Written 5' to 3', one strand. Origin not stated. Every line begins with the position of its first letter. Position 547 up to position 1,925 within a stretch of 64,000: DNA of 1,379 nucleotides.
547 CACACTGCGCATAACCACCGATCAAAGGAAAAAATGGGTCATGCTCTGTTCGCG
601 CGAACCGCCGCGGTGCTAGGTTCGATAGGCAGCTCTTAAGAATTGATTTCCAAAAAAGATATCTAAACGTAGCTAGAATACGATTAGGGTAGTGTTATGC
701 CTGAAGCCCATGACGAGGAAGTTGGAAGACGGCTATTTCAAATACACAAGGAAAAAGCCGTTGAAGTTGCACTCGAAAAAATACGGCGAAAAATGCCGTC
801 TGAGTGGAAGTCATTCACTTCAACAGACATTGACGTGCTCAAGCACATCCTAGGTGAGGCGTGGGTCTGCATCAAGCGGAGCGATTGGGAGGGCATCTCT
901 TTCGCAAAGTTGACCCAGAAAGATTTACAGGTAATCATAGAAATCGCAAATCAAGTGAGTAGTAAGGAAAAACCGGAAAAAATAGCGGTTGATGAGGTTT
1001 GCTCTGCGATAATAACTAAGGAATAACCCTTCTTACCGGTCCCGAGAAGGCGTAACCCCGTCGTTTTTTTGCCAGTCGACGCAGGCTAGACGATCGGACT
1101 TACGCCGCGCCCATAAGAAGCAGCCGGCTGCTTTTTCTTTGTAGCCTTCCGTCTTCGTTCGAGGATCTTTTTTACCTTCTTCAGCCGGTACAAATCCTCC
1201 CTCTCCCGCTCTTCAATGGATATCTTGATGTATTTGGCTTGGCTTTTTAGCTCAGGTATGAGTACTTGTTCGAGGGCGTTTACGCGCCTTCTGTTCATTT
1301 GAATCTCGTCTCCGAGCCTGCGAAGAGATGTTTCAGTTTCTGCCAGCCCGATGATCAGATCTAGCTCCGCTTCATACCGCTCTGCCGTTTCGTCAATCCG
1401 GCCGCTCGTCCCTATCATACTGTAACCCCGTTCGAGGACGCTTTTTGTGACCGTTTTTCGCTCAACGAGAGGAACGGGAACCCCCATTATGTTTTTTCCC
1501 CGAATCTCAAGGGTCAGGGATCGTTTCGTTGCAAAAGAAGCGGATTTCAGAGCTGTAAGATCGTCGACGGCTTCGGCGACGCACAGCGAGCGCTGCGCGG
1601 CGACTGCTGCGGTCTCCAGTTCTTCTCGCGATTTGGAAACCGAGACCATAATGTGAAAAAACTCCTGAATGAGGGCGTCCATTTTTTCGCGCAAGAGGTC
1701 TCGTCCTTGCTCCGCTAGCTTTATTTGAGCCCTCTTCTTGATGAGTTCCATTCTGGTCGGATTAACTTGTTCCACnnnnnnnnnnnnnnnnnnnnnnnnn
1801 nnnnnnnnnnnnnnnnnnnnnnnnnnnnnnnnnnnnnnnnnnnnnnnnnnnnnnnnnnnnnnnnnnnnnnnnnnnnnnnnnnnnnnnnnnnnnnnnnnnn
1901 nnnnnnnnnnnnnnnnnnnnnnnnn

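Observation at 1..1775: Two A/V-type ATPase D-subunit genes arranged tail to tail, pointing to a second rotary ATPase operon entering the window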

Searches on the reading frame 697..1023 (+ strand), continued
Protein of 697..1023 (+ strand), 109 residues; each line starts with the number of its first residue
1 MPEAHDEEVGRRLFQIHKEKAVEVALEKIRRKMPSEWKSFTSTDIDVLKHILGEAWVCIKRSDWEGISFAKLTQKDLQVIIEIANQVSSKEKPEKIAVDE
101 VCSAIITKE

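Call 56: find_homologous_proteins(query=window:697-1023:+, max_evalue=0.001)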
Query window:697-1023:+ (109 aa): 58 proteins with E <= 0.001 among 60 candidates.
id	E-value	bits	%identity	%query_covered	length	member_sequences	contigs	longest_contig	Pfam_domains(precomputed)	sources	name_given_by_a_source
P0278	2.1e-61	222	97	100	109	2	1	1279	-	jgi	-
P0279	1.1e-60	220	94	100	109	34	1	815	-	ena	-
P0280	3.8e-59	215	90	100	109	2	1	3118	-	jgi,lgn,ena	-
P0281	8.9e-59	214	92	100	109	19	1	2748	-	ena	-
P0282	1.6e-57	210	91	100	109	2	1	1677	-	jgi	-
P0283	3.6e-56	206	88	100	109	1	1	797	-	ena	-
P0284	1.2e-55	204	88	98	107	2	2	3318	-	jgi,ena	-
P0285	1.3e-55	204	88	100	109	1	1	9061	-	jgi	jgi:hypothetical protein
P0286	8.6e-55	201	86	100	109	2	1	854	-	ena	-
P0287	1.5e-54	200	87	100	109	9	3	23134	-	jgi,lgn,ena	jgi:hypothetical protein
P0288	1.9e-54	200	86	99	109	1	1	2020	-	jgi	-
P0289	2.1e-54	200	87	100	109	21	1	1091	-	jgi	jgi:hypothetical protein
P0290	2.3e-53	197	86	98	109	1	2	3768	-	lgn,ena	-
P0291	2.8e-53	196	86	100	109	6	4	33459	-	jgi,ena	jgi:hypothetical protein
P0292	4.3e-53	196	84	100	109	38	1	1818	-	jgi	jgi:hypothetical protein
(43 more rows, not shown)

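Call 64: search_protein_representatives(alignment_id=A1)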
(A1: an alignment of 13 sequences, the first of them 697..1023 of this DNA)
Query: 13 sequences, 109 profile positions. Proteins with E-value up to 0.001 (for the whole library): 119; up to 1e-10: 89; up to 1e-30: 3. The best 119 are listed.
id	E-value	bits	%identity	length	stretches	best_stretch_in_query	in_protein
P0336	1.7e-36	141.0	-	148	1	1-106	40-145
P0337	8.3e-35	135.5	-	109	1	1-105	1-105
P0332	2.1e-31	124.6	-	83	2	1-50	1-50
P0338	3.5e-30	120.7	-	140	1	1-105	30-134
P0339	1.1e-28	115.8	-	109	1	2-105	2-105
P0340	1.1e-28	115.8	-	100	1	34-109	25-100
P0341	1.2e-28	115.7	-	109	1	1-106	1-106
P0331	1.6e-28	115.3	-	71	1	1-58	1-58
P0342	2.5e-28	114.7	-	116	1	1-105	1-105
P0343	2.3e-27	111.6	-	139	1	1-106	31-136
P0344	3.3e-26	107.9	-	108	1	1-105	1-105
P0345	6.4e-26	106.9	-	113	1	1-105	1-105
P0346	8.2e-26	106.6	-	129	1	1-86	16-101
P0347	1.4e-24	102.6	-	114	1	1-106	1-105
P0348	3.7e-24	101.3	-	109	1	1-106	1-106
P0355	9.8e-23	96.7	-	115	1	1-108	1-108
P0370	1.7e-19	86.3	-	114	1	2-105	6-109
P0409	1.9e-12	63.6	-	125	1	2-107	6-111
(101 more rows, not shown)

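Call 65: find_encoding_contigs(protein=P0370, flank=6000, max_places=3)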
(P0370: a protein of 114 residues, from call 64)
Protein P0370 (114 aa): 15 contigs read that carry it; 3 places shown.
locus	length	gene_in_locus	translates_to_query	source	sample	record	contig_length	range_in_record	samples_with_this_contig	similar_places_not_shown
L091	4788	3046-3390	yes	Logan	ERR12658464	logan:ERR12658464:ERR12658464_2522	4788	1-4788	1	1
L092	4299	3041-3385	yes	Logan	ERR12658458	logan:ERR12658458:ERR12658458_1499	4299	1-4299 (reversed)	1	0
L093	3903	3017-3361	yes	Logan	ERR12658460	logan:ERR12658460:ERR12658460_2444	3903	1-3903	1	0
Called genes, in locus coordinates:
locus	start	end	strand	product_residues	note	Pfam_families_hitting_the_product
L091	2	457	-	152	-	?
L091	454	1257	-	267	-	PF00814:TsaD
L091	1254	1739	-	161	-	PF02367:TsaE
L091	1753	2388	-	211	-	PF03167:UDG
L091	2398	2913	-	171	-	PF14512:TM1586_NiRdase (faint), PF00881:Nitroreductase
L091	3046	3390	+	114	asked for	-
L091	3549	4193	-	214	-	PF01813:ATP-synt_D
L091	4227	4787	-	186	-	?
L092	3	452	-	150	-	?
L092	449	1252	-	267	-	PF00814:TsaD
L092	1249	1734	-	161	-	PF02367:TsaE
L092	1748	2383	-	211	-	PF03167:UDG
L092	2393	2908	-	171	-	PF14512:TM1586_NiRdase (faint), PF00881:Nitroreductase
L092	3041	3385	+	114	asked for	-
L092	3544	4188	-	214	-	PF01813:ATP-synt_D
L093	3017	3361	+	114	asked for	-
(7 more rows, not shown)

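Call 66: predict_structure(alignment_id=A1)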
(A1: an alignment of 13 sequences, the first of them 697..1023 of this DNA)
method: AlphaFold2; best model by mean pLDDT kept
length: 109 residues; sequences in the alignment: 13
mean_pLDDT: 81.6   pTM: 0.69
mean pLDDT of the five models: 81.6, 81.5, 80.3, 80.0, 79.3
residues with pLDDT >= 90: 1; 70-90: 97; 50-70: 10; < 50: 1
segments of 3 or more residues with pLDDT < 50: none
pLDDT, mean of each block of 10 residues (from residue 1): 59 83 88 85 89 86 82 86 83 79 76
secondary structure, 60 per line:
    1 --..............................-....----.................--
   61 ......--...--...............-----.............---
elements in order: H3-32 H34-37 H42-58 H61-66 H74-88 H94-106

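Call 68: find_encoding_contigs(protein=P0409, flank=8000, max_places=3)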
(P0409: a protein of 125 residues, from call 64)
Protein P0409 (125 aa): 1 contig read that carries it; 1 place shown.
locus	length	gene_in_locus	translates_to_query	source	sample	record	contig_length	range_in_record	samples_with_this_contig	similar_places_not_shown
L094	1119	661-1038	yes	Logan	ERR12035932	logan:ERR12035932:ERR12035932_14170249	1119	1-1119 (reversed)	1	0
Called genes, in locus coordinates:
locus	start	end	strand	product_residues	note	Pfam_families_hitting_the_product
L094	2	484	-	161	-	?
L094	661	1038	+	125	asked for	-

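Call 69: find_encoding_contigs(protein=P0355, flank=8000, max_places=3)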
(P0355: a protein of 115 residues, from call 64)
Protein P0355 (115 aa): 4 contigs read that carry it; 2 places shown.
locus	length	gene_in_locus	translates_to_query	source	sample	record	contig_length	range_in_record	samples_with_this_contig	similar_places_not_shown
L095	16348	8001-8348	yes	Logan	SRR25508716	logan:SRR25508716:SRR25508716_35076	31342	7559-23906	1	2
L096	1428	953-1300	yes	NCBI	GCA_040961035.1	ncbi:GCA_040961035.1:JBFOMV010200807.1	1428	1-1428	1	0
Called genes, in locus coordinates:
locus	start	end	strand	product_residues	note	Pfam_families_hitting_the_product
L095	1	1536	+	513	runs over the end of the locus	PF00004:AAA, PF17862:AAA_lid_3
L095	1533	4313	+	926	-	PF23381:Beta-prop_IFT122_1st, PF24814:WD40_Prp19, PF24817:WD40_WDHD1_1st, PF25173:Beta-prop_WDR3_1st, PF25174:Beta-prop_THOC3, PF25175:Beta-prop_WDR5, PF24807:WD40_CDC20-Fz, PF25172:Beta-prop_WDR3_2nd, +81 more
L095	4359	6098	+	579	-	PF00012:HSP70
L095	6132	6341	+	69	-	PF11211:DUF2997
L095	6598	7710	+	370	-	PF07854:DUF1646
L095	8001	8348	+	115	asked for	-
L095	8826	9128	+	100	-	PF16999:V-ATPase_G_2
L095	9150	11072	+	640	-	PF01496:V_ATPase_I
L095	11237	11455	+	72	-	PF00137:ATP-synt_C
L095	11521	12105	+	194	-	PF01991:vATP-synt_E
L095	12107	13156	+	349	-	PF01992:vATP-synt_AC39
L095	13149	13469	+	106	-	PF01990:ATP-synt_F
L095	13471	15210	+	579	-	PF02874:ATP-synt_ab_N, PF16886:ATP-synt_ab_Xtn, PF00006:ATP-synt_ab, PF22919:ATP-synt_VA_C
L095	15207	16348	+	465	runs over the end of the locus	PF02874:ATP-synt_ab_N, PF00006:ATP-synt_ab, PF22919:ATP-synt_VA_C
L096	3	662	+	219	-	?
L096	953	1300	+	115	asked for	-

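Call 71: fold_search(model_id=the predicted structure, library=pdb)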
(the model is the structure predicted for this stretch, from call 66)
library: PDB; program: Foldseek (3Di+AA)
matches with E <= 10: 105; with E <= 0.001: 0
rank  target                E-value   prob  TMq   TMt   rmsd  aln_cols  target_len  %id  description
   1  7l7v_C                5.4e-01  0.13  0.23  0.23  11.4       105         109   13  Crystal structure of Arabidopsis NRG1.1 CC-R domain K94E/K96E/R99E/K100E/R103E/K106E/K110E mutant (released 2021-06-16)
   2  8dt0_B                1.4e+00  0.13  0.24  0.20  12.7        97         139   10  Scaffolding protein functional sites using deep learning (released 2022-08-10)
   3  3h0l_B                1.5e+00  0.33  0.39  0.14   5.6        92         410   16  Structure of trna-dependent amidotransferase gatcab from aquifex aeolicus (released 2009-07-21)
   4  7l7w                  1.7e+00  0.07  0.22  0.21  11.6       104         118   12  Crystal structure of Arabidopsis NRG1.1 CC-R domain K94E/K96E mutant (released 2021-06-16)
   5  6qgg                  1.7e+00  0.07  0.23  0.18  14.3       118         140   14  Structure of human Bcl-2 in complex with analogue of ABT-737 (released 2019-06-12)
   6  9hps_A                1.7e+00  0.07  0.23  0.18  13.3       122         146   20  Human BclxLdeltaLT-VDAC1-N fusion protein complex structure (released 2025-09-17)
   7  6fl0_B                1.8e+00  0.11  0.28  0.20  13.4        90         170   17  Crystal structure of the membrane attack complex assembly inhibitor BGA71 from Lyme disease agent Borreliella bavarien (released 2018-08-08)
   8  8j2x                  2.6e+00  0.09  0.28  0.13  12.3       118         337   14  Saccharothrix syringae photocobilins protein, light state (released 2024-04-10)
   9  8j2w_A                2.7e+00  0.10  0.30  0.14  12.0       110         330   12  Saccharothrix syringae photocobilins protein, dark state (released 2024-04-10)
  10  7l7v_E                2.7e+00  0.06  0.23  0.24  11.0       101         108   16  Crystal structure of Arabidopsis NRG1.1 CC-R domain K94E/K96E/R99E/K100E/R103E/K106E/K110E mutant (released 2021-06-16)
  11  9cce_A                2.9e+00  0.07  0.23  0.16  12.2       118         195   15  structure of DYNA_1b7 (released 2025-08-13)
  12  5j0l_C                2.9e+00  0.06  0.26  0.25  20.0       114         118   13  De novo design of protein homo-oligomers with modular hydrogen bond network-mediated specificity (released 2016-07-06)
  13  6fl0_M                3.0e+00  0.10  0.30  0.21  13.2        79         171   14  Crystal structure of the membrane attack complex assembly inhibitor BGA71 from Lyme disease agent Borreliella bavarien (released 2018-08-08)
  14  6bza_C                3.0e+00  0.08  0.24  0.06  16.2        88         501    8  Crystal structure of halogenase PltM in complex with phloroglucinol and FAD (released 2019-03-20)
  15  7bqn_MODEL_1_A        3.0e+00  0.03  0.18  0.17  12.4       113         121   16  Solution NMR structure of fold-C Rei; de novo designed protein with an asymmetric all-alpha topology (released 2021-04-07)
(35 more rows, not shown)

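Call 75: search_solved_structures(query=L003:5907-7631:+, max_evalue=1e-100)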
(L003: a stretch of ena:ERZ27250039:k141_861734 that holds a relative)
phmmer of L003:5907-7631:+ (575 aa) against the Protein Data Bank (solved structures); distinct sequences matched with E-value up to 1e-100: 35.
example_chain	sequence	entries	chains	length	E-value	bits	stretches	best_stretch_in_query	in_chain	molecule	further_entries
1vdz_A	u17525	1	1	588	2.2e-238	795.8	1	5-559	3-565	A-type ATPase subunit A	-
3se0_A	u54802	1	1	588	3.7e-238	795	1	5-559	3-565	V-type ATP synthase alpha chain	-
3sdz_A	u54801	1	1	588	1.3e-237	793.2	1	5-559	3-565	V-type ATP synthase alpha chain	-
3qjy_A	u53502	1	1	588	1.4e-237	793.1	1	5-559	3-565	V-type ATP synthase alpha chain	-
3qia_A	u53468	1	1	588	1.4e-237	793.1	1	5-559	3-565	V-type ATP synthase alpha chain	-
3i4l_A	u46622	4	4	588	2.5e-237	792.3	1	5-559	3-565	A-TYPE ATP SYNTHASE CATALYTIC SUBUNIT A | V-type ATP synthase alpha chain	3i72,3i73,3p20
3m4y_A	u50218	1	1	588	2.7e-237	792.2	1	5-559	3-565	V-type ATP synthase alpha chain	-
3ikj_A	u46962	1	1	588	6.6e-237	790.9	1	5-559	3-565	V-type ATP synthase alpha chain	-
3nd9_A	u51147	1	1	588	1.3e-236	790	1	5-559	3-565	V-type ATP synthase alpha chain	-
3qg1_A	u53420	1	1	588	1.6e-236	789.6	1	5-559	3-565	V-type ATP synthase alpha chain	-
3nd8_A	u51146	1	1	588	1.8e-236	789.5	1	5-559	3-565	V-type ATP synthase alpha chain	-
3mfy_A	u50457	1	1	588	3.9e-236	788.4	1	5-559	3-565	V-type ATP synthase alpha chain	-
3a5c_A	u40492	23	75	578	1.3e-229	766.8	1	7-558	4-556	V-type ATP synthase alpha chain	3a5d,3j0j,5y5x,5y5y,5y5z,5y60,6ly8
3w3a_A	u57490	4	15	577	1.3e-229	766.8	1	7-558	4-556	V-type ATP synthase alpha chain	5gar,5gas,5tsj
7vai_A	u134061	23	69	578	1.2e-228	763.6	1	7-558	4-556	V-type ATP synthase alpha chain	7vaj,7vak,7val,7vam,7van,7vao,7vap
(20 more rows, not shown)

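Call 82: search_protein_families(library=ncbifam, proteins=[window:697-1023:+, L095:8001-8345:+, L091:3046-3387:+], max_evalue=1)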
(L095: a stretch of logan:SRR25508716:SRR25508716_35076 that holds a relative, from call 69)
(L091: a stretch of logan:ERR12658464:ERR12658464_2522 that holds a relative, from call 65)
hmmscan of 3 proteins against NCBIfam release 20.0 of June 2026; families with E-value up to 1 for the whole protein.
window:697-1023:+ (109 aa): 1 family
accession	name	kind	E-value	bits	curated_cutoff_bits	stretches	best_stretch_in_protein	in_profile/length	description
NF008519.0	PRK11445.1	equivalog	0.014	14.7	303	1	23-86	244-305/355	FAD-binding protein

L095:8001-8345:+ (115 aa): 0 families

L091:3046-3387:+ (114 aa): 0 families

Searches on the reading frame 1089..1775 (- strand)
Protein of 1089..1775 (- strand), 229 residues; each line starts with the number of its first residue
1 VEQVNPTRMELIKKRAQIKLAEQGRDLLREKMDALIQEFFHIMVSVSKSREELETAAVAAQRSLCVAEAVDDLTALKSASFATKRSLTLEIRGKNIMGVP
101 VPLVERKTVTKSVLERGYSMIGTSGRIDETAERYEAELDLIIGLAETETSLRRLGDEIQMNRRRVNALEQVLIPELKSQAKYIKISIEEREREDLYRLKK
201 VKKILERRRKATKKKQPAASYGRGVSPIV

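Call 6: search_protein_families(library=pfam, proteins=[window:1089-1775:-])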
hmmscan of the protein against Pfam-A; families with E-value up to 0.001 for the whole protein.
window:1089-1775:- (229 aa): 1 family
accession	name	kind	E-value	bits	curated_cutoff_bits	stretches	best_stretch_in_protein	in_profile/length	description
PF01813.22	ATP-synt_D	-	2.1e-51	175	25.7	1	10-203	1-196/196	ATP synthase subunit D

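Call 14: search_protein_families(library=ncbifam, proteins=[window:1089-1775:-], max_evalue=0.00001)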
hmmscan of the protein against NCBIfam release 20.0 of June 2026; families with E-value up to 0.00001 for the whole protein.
window:1089-1775:- (229 aa): 7 families
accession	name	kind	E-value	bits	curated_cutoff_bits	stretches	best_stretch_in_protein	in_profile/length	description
NF001545.0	PRK00373.1-4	equivalog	1.7e-66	224.1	226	1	1-209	6-214/216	V-type ATP synthase subunit D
NF001542.0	PRK00373.1-1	equivalog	9.9e-62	208.1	261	1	2-206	4-208/212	V-type ATP synthase subunit D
TIGR00309.1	V_ATPase_subD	subfamily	1.1e-57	195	72.25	1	1-207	1-208/209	V-type ATP synthase subunit D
NF001543.0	PRK00373.1-2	equivalog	3.3e-41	141.3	290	1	3-208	5-211/212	V-type ATP synthase subunit D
NF001544.0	PRK00373.1-3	equivalog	4.4e-31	108.4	253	1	3-211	7-213/216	V-type ATP synthase subunit D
NF001546.0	PRK00373.1-5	equivalog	7.2e-30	104.2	334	1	3-202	5-207/207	V-type ATP synthase subunit D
NF002565.0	PRK02195.1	equivalog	2.5e-11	43.7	189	1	1-211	2-202/204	V-type ATP synthase subunit D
